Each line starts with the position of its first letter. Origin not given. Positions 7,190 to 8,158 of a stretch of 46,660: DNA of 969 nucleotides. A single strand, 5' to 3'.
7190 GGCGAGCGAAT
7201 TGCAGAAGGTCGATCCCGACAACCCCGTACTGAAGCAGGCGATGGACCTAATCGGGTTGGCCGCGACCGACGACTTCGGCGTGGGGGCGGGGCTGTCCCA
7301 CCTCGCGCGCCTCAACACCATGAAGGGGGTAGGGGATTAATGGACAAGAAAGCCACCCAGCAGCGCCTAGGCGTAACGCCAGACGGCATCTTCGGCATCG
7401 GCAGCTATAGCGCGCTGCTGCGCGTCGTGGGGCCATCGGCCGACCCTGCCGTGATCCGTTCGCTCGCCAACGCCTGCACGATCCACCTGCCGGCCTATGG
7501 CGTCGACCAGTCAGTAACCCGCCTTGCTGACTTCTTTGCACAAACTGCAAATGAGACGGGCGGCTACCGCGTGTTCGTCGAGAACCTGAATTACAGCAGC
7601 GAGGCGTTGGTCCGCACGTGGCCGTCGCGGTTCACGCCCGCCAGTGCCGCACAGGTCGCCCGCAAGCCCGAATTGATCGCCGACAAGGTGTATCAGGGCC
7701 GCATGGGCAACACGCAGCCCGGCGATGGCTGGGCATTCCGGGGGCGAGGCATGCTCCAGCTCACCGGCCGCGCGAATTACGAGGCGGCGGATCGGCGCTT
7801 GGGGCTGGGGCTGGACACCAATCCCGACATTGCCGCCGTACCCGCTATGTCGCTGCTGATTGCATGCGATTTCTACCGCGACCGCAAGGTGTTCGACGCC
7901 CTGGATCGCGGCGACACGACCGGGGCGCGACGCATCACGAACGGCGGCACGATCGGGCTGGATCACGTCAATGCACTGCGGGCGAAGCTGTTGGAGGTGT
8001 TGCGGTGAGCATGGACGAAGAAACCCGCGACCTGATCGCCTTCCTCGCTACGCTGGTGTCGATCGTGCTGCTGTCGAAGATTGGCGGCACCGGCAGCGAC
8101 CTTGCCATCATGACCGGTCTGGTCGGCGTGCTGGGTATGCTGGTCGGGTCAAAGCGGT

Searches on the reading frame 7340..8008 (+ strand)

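Call 12: search_protein_families(library=phrogs, max_evalue=0.00001, proteins=[window:7340-8008:+])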
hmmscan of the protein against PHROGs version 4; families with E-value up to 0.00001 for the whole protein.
window:7340-8008:+ (222 aa): 6 families
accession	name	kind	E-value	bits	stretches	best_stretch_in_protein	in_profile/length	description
phrog_181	-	lysis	4.2e-55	189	1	43-221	352-530/769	endolysin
phrog_26317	-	unknown function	4.4e-24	85.7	1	106-221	3-117/119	-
phrog_9506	-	lysis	1.8e-14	55.1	1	116-204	70-173/330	endolysin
phrog_34417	-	unknown function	4.2e-11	43.6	1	117-152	75-110/326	-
phrog_3201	-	tail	4.4e-11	42.2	1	52-202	2031-2186/2408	tail fiber protein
phrog_14712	-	moron, auxiliary metabolic gene and host takeover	2.9e-10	40.8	1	114-209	70-175/322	chitinase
